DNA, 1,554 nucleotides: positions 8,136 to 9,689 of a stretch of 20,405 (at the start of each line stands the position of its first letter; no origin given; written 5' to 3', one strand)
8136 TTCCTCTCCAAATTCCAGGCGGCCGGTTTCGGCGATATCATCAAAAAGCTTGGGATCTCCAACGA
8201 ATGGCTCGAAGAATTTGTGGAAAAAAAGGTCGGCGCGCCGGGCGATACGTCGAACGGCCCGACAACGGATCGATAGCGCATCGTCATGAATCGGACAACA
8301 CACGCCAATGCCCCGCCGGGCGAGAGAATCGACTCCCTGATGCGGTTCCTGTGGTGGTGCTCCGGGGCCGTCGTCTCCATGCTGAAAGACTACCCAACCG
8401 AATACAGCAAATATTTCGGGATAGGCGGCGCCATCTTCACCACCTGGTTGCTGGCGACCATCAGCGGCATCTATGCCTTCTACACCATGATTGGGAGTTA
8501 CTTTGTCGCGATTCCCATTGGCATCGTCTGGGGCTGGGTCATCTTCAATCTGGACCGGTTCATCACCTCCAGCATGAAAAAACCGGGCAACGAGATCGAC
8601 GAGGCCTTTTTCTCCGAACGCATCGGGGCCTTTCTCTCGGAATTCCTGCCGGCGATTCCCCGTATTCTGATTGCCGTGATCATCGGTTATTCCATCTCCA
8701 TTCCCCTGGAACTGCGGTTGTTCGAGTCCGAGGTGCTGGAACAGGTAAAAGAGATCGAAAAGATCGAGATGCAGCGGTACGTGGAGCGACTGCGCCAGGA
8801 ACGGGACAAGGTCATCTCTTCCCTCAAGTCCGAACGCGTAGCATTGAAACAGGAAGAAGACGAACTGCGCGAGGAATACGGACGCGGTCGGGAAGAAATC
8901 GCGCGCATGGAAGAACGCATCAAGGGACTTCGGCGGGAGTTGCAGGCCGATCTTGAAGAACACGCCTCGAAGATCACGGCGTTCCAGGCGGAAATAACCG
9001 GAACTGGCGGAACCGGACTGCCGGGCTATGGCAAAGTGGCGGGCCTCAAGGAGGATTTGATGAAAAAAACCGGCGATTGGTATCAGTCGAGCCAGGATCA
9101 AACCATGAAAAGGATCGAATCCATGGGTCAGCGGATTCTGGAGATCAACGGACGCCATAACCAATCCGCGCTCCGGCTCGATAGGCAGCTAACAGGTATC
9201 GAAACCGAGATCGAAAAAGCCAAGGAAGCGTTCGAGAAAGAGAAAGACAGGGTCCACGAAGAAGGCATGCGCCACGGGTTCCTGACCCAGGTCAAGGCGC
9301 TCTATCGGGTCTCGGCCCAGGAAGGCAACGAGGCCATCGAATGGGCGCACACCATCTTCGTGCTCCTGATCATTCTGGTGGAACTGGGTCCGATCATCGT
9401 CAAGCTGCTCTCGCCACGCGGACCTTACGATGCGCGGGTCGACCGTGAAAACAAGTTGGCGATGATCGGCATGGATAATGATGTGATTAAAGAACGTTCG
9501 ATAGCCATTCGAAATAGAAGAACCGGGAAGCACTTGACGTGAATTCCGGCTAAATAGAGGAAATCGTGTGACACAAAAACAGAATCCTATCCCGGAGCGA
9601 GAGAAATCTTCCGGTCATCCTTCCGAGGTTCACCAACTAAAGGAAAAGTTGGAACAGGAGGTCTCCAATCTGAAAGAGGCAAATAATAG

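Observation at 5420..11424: Non-canonical flotillin module: repeat array + flotillin + DUF4407-like protein + TM/coiled-coil/TPR protein in a lower-GC island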

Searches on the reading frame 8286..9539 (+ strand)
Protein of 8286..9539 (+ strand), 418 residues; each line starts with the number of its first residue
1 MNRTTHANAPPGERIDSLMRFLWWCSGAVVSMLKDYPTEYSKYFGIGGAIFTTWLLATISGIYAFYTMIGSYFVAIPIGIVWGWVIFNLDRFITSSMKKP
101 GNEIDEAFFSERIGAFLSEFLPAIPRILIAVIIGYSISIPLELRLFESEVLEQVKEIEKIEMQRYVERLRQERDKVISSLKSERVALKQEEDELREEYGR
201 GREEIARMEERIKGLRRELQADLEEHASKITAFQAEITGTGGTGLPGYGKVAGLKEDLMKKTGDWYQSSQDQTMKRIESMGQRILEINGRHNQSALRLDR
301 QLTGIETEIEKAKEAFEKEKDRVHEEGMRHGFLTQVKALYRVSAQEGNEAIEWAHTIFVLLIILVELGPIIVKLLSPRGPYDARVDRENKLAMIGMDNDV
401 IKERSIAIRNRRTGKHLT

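Call 7: search_protein_families(library=pfam, proteins=[window:8286-9539:+], max_evalue=0.01)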
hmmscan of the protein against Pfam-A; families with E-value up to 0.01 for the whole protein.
window:8286-9539:+ (418 aa): 1 family
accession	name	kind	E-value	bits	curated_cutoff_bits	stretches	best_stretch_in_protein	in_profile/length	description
PF14362.11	DUF4407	-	2e-63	214.9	31.3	1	32-388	2-296/297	Domain of unknown function (DUF4407)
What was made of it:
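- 8286..9542 (+): DUF4407 protein (418 aa): three TM helices, an antiparallel helical hairpin (147-238 and 250-326) with a conserved Gly-rich tip, then a fourth TM helix. PF14362 E=2e-63 (call 7).
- Checked: A DUF4407 protein lies at 8286-9542 (PF14362, E=2e-63, 214.9 bits against a 31.3 cutoff, call 7).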

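Call 9: search_protein_families(library=padloc, proteins=[window:8286-9539:+], max_evalue=0.01)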
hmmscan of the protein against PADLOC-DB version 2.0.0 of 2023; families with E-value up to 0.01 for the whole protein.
window:8286-9539:+ (418 aa): 3 families
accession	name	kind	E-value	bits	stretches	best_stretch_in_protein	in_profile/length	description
PDLC03865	LmuB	-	0.00021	17.6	1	148-325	673-841/1007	-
PDLC00553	JetC2|JetC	-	0.0032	13.4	1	163-322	919-1072/1361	DUF3584 domain; MukB-like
PDLC00582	JetC3|JetC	-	0.004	13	1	145-326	900-1069/1472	DUF3584 domain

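Call 10: search_protein_families(library=ncbifam, proteins=[window:8286-9539:+], max_evalue=0.01)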
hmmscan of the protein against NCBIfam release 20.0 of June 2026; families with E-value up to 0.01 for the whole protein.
window:8286-9539:+ (418 aa): 0 families

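Call 11: find_encoding_contigs(protein=window:8286-9539:+, flank=10000, max_places=6)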
Protein window:8286-9539:+ (418 aa): 13 contigs read that carry it; 4 places shown.
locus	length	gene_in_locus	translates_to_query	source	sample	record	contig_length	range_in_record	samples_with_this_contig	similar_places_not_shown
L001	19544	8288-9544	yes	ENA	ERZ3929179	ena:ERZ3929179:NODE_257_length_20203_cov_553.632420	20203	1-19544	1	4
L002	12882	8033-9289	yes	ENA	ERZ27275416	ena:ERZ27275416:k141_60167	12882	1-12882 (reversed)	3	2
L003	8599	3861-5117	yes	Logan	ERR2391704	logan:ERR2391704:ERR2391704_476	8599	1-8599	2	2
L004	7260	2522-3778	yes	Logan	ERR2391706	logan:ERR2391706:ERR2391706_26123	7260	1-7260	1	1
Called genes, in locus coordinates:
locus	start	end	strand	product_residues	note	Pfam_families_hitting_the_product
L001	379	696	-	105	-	PF00145:DNA_methylase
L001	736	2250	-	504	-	PF10125:NADHdeh_related (weak), PF00361:Proton_antipo_M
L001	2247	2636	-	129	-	PF00420:Oxidored_q2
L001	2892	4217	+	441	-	PF13623:SurA_N_2, PF13624:SurA_N_3, PF09312:SurA_N, PF13145:Rotamase_2 (faint), PF13616:Rotamase_3, PF00639:Rotamase, PF13616:Rotamase_3, PF00639:Rotamase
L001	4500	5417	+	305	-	PF10418:DHODB_Fe-S_bind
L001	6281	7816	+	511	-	PF01145:Band_7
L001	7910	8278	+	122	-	-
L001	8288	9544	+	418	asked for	PF14362:DUF4407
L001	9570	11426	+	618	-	PF00515:TPR_1 (weak), PF07719:TPR_2 (weak)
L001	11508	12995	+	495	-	PF00501:AMP-binding, PF13193:AMP-binding_C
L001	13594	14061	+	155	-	PF12838:Fer4_7, PF13187:Fer4_9 (weak), PF00037:Fer4 (weak), PF12139:APS-reductase_C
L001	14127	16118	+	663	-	PF00890:FAD_binding_2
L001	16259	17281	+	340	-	PF00586:AIRS, PF02769:AIRS_C (weak)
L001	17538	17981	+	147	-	-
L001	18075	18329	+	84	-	-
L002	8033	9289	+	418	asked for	PF14362:DUF4407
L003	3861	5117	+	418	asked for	PF14362:DUF4407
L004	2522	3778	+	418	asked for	PF14362:DUF4407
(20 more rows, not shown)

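Call 12: find_homologous_proteins(query=window:8286-9539:+)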
Query window:8286-9539:+ (418 aa): 194 proteins with E <= 0.001 among 8000 candidates; the best 120 are listed.
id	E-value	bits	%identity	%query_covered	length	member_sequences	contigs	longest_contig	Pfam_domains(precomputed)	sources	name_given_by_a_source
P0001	5.3e-274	926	100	100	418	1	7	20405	PF14362.12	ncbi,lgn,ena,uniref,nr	uniref:DUF4407 domain-containing protein n=1 Tax=Candidatus Kentrum eta TaxID=2126337 RepID=A0A450UR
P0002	3.4e-191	654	75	98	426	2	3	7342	PF14362.12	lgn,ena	-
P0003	6.4e-121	422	50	98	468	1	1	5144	PF14362.12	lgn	-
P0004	2.3e-89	318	42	89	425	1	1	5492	PF14362.12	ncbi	-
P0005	3.7e-74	268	38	95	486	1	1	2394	PF14362.12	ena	-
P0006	8.1e-71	257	37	93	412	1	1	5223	PF14362.12,PF28175.1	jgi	-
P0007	6.2e-66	241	36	93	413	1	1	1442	PF14362.12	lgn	-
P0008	1.6e-63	233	38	92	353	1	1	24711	PF14362.12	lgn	-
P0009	1.8e-62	230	35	91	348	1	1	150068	PF14362.12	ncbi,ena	-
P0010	8.1e-62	228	36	93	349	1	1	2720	PF14362.12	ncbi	-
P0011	1.4e-61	227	37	97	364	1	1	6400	PF14362.12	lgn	-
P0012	7.6e-58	215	34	95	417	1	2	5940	PF14362.12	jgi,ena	-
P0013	4.8e-56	209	35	95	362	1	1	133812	PF14362.12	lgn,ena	-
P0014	1.7e-52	197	32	90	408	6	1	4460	PF14362.12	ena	-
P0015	2.4e-47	180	35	98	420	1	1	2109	PF14362.12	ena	-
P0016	3.6e-47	179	33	85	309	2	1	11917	PF14362.12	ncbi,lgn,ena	-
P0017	2.2e-46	177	34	93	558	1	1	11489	PF14362.12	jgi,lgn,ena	jgi:hypothetical protein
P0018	1.2e-45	174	35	94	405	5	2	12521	PF14362.12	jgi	jgi:hypothetical protein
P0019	1.4e-45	174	34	100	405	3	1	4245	PF14362.12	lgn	-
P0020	1.9e-45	174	35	94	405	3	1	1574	PF14362.12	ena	-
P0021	2.0e-45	174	34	89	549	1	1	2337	PF14362.12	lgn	-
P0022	2.0e-45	174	34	93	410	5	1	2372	PF14362.12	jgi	-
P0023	4.5e-45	172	36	89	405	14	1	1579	PF14362.12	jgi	-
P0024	5.2e-45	172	35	93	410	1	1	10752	PF14362.12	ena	-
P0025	7.1e-45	172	32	92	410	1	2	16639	PF14362.12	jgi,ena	-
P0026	1.3e-44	171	34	94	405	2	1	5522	PF14362.12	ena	-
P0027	1.6e-44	171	36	89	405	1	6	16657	PF14362.12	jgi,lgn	jgi:hypothetical protein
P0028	6.9e-44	169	32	94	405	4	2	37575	PF14362.12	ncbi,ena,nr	ncbi:MAG TPA: DUF4407 domain-containing protein [Terriglobia bacterium]|nr:DUF4407 domain-containing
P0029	7.4e-44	168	34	89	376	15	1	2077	PF14362.12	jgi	-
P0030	7.7e-44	168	34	94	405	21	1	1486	PF14362.12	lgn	-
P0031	1.4e-43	168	33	93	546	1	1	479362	PF14362.12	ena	-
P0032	1.4e-43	168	35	91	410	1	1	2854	PF14362.12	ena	-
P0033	2.4e-43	167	36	90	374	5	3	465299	PF14362.12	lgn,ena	-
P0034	4.3e-43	166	35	93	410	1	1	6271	PF14362.12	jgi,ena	-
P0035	7.0e-43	165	33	91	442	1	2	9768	PF14362.12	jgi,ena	-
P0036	7.7e-43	165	34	93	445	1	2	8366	PF14362.12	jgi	jgi:hypothetical protein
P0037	8.4e-43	165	32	93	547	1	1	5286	PF14362.12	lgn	-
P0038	3.7e-42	163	33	92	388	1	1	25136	PF14362.12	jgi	jgi:hypothetical protein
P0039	3.8e-42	163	32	94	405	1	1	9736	PF14362.12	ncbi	-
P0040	3.8e-42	163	32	94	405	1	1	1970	PF14362.12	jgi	jgi:hypothetical protein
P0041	3.8e-42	163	33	94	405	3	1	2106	PF14362.12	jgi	-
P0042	4.0e-42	163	35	93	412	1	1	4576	PF14362.12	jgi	jgi:hypothetical protein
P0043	5.2e-42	162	35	90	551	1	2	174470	PF14362.12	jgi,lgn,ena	-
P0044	8.9e-42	162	34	92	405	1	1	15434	PF14362.12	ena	-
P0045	1.2e-41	161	39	50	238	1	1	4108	PF14362.12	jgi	jgi:hypothetical protein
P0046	1.5e-41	161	33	94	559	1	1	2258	PF14362.12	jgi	jgi:hypothetical protein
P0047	3.0e-41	160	32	92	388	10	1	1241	PF14362.12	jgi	-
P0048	3.0e-41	160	34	89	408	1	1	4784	PF14362.12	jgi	jgi:hypothetical protein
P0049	3.4e-41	160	33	91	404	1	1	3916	PF14362.12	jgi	jgi:hypothetical protein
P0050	3.4e-41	160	30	98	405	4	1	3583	PF14362.12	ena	-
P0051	5.5e-41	159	34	93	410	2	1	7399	PF14362.12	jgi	jgi:hypothetical protein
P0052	5.7e-41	159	31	92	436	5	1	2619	PF14362.12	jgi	jgi:Domain of unknown function (DUF4407)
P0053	6.4e-41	159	34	93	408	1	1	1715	PF14362.12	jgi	jgi:hypothetical protein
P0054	8.3e-41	158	34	89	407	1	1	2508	PF14362.12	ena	-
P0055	8.5e-41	158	34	89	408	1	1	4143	PF14362.12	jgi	jgi:hypothetical protein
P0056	9.0e-41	158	32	98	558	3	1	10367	PF14362.12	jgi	-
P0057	9.9e-41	158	34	93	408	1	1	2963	PF14362.12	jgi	jgi:hypothetical protein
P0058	1.5e-40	158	32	94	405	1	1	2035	PF14362.12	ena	-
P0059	1.8e-40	157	31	94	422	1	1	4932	PF14362.12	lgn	-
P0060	2.1e-40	157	34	89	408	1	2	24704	PF14362.12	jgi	jgi:hypothetical protein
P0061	8.7e-40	155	30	89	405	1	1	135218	PF14362.12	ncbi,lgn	-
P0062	6.3e-39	152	33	94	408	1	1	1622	PF14362.12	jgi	jgi:hypothetical protein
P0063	1.1e-38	151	30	94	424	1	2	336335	PF14362.12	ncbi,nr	ncbi:MAG TPA: DUF4407 domain-containing protein [Chitinophagaceae bacterium]|nr:DUF4407 domain-conta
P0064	2.0e-38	151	33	89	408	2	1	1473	PF14362.12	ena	-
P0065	2.4e-38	150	32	95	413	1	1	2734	PF14362.12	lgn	-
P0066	2.5e-38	150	32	92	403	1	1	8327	PF14362.12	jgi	jgi:hypothetical protein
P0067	9.4e-38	148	30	94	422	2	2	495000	PF14362.12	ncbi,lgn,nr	ncbi:MAG TPA: DUF4407 domain-containing protein [Flavisolibacter sp.]|nr:DUF4407 domain-containing p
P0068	1.1e-37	148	30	94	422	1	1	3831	PF14362.12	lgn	-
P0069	2.8e-37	147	32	93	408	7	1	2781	PF14362.12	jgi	-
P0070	6.1e-37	146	33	89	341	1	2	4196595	PF14362.12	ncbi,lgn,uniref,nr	ncbi:hypothetical protein Belba_0077 [Belliella baltica DSM 15883]|uniref:DUF4407 domain-containing 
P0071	1.3e-36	145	29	95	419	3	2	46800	PF14362.12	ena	-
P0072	2.1e-36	144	33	93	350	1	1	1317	PF14362.12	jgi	-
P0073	2.5e-36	144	32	89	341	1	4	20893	PF14362.12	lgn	-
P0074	3.4e-36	143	32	92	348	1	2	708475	PF14362.12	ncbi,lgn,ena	-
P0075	4.5e-36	143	28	90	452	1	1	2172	PF14362.12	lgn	-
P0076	5.5e-36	143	32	88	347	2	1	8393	PF14362.12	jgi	-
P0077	8.4e-36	142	30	90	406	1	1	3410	PF14362.12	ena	-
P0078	1.1e-35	142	33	89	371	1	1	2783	PF14362.12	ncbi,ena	-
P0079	1.8e-35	141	30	90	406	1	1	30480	PF14362.12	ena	-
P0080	3.0e-35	140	29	88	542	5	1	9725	PF14362.12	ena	-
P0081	4.4e-35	140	31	95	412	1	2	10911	PF14362.12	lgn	-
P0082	4.8e-35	139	30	90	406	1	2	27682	PF14362.12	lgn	-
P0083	5.3e-35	139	33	88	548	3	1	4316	PF14362.12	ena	-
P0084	6.5e-35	139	30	89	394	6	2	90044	PF14362.12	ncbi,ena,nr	ncbi:MAG: DUF4407 domain-containing protein [Cytophagales bacterium]|nr:DUF4407 domain-containing pr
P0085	6.6e-35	139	27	89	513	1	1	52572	PF14362.12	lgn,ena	-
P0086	1.1e-34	138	30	89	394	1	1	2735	PF14362.12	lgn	-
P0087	1.6e-34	138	28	96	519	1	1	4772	PF14362.12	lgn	-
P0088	2.2e-34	137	30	91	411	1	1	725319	PF14362.12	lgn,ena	-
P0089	3.6e-34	137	30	89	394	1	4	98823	PF14362.12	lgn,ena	-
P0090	4.7e-34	136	29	94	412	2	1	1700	PF14362.12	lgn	-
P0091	4.8e-34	136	30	95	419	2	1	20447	PF14362.12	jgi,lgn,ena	-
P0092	6.7e-34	136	31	95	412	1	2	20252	PF14362.12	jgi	jgi:hypothetical protein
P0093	1.1e-33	135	31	95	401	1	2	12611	PF14362.12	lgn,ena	-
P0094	1.1e-33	135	31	87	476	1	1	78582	PF14362.12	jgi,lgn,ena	-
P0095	1.1e-33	135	30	90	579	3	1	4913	PF14362.12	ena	-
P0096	2.5e-33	134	32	88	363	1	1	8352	PF14362.12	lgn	-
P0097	3.3e-33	133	30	94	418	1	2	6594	PF14362.12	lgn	-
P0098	5.4e-33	133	30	89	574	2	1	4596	PF14362.12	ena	-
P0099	7.3e-33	132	31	88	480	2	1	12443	PF14362.12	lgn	-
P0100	8.1e-33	132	32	88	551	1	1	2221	PF14362.12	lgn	-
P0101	8.3e-33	132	41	40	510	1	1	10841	PF14362.12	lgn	-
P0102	1.1e-32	132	32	88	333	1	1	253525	PF14362.12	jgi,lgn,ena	-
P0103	1.3e-32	131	32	88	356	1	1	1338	PF14362.12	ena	-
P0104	2.0e-32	131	31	88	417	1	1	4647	PF14362.12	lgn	-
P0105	4.1e-32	130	33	89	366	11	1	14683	PF14362.12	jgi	jgi:hypothetical protein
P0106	4.2e-32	130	32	88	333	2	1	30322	PF14362.12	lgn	-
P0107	5.0e-32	130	29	87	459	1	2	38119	PF14362.12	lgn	-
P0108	5.4e-32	129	33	89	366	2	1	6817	PF14362.12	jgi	jgi:hypothetical protein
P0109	5.7e-32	129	30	88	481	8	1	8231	PF14362.12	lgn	-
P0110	9.6e-32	129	28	88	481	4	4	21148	PF14362.12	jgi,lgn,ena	-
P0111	1.9e-31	128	31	89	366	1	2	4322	PF14362.12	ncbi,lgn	-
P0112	2.6e-31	127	29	89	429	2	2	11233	PF14362.12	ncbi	-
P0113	3.0e-31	127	29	88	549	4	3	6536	PF14362.12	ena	-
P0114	3.6e-31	127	28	89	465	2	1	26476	PF14362.12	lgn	-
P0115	4.3e-31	126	31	87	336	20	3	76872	PF14362.12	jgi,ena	-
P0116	4.3e-31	126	30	88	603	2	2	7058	PF14362.12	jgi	jgi:hypothetical protein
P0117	4.9e-31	126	29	89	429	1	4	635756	PF14362.12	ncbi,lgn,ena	-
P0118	4.9e-31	126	30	89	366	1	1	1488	PF14362.12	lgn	-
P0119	5.6e-31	126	28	93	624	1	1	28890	PF14362.12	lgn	-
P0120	1.0e-30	125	30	89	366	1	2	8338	PF14362.12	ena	-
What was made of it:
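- The host is a symbiont, named Candidatus Kentrum eta in call 12.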

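Call 13: find_encoding_contigs(protein=P0002, flank=10000, max_places=4)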
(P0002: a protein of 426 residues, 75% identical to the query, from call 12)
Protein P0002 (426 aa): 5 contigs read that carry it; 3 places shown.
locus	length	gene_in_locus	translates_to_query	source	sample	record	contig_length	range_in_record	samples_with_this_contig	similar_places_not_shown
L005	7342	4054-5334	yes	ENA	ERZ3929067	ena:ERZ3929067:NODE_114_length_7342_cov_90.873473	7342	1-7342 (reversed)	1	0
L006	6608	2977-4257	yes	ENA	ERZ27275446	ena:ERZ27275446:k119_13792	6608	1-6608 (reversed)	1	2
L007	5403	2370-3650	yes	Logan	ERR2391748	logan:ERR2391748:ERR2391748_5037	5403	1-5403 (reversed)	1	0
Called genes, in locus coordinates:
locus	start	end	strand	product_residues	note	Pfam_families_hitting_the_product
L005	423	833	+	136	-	-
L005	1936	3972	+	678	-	PF01145:Band_7, PF15975:Flot (weak)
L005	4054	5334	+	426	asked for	PF14362:DUF4407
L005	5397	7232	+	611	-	-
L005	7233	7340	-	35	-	?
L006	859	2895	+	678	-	PF01145:Band_7, PF15975:Flot (weak)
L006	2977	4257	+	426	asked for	PF14362:DUF4407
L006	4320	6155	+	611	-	-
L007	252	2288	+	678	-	PF01145:Band_7, PF15975:Flot (weak)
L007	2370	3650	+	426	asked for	PF14362:DUF4407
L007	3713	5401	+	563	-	?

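Call 14: find_encoding_contigs(protein=P0003, flank=10000, max_places=4)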
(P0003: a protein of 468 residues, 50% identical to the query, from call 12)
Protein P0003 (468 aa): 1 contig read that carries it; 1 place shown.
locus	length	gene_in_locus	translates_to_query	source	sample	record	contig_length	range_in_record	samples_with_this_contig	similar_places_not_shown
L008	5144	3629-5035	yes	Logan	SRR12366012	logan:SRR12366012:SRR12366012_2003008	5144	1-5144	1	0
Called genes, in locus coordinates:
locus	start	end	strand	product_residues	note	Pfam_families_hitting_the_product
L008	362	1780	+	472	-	PF08937:ThsB_TIR (weak), PF13676:TIR_2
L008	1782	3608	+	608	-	PF01145:Band_7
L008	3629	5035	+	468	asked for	PF14362:DUF4407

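Call 15: find_encoding_contigs(protein=P0004, flank=10000, max_places=4)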
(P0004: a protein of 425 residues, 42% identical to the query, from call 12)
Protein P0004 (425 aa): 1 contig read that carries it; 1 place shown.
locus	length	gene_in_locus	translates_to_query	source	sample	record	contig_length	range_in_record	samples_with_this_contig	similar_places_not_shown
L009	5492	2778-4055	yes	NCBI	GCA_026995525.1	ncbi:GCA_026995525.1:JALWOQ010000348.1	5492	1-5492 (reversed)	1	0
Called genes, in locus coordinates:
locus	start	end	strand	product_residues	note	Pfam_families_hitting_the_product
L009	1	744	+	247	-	?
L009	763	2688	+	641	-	PF01145:Band_7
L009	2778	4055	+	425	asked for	PF14362:DUF4407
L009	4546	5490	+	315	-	?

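Call 18: find_encoding_contigs(protein=P0008, flank=8000, max_places=3)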
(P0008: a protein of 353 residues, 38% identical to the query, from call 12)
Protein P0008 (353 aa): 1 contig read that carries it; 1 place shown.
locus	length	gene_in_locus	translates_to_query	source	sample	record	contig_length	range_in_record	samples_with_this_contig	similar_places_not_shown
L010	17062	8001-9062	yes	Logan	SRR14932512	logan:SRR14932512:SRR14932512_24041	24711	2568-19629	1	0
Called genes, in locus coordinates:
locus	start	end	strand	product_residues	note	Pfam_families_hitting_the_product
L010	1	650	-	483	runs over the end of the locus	-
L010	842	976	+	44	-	-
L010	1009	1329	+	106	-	-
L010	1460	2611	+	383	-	PF01048:PNP_UDP_1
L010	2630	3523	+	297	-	-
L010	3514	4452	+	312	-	PF03783:CsgG (weak)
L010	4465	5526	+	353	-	-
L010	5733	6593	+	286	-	-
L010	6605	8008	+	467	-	PF01145:Band_7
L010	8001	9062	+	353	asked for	PF14362:DUF4407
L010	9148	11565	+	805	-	PF00575:S1, PF00072:Response_reg, PF02518:HATPase_c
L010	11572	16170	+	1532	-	PF00072:Response_reg, PF13185:GAF_2, PF13185:GAF_2, PF01590:GAF, PF13185:GAF_2, PF13492:GAF_3, PF01590:GAF, PF13185:GAF_2, +10 more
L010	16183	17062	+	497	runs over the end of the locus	PF00072:Response_reg, PF12770:CHAT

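Call 19: find_encoding_contigs(protein=P0009, flank=8000, max_places=3)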
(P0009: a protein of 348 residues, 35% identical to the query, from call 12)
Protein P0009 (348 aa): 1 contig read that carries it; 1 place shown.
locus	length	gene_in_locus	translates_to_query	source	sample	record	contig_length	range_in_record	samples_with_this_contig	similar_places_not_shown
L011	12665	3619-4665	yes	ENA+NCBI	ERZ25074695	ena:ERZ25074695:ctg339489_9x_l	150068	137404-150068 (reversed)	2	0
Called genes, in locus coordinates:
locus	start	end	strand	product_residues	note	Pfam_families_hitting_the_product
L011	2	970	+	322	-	?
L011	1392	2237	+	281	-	-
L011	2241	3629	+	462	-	PF01145:Band_7, PF15975:Flot (weak)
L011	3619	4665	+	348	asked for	PF14362:DUF4407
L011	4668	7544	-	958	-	-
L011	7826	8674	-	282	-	PF00486:Trans_reg_C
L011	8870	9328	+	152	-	-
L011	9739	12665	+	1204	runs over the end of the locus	-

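Call 20: find_encoding_contigs(protein=P0013, flank=8000, max_places=3)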
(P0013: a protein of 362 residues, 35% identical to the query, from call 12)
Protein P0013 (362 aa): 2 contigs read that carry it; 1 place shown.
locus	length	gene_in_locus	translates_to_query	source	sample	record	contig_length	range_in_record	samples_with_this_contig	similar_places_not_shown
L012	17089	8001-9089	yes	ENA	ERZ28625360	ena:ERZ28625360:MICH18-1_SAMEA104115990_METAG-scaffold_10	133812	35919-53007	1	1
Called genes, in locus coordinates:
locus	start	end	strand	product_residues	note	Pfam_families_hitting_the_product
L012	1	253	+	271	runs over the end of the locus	-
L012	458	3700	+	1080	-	PF13620:CarboxypepD_reg, PF13715:CarbopepD_reg_2, PF07715:Plug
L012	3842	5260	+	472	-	PF12741:SusD-like, PF12771:SusD-like_2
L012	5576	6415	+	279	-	-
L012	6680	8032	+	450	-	PF01145:Band_7, PF15975:Flot (weak)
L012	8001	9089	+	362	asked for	PF14362:DUF4407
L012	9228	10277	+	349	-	PF00817:IMS, PF11798:IMS_HHH (weak), PF21999:IMS_HHH_1 (weak), PF11799:IMS_C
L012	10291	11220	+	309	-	PF02541:Ppx-GppA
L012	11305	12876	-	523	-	PF00916:Sulfate_transp, PF01740:STAS (weak)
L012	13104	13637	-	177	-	PF12867:DinB_2, PF07606:DUF1569 (faint)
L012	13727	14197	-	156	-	PF21981:RecX_HTH3 (faint), PF02631:RecX_HTH2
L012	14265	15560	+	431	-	PF07690:MFS_1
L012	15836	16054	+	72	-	-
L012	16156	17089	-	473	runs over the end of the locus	PF00474:SSF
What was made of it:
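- Stop and start codons overlap in L010, L011 and L012 (calls 18-20).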
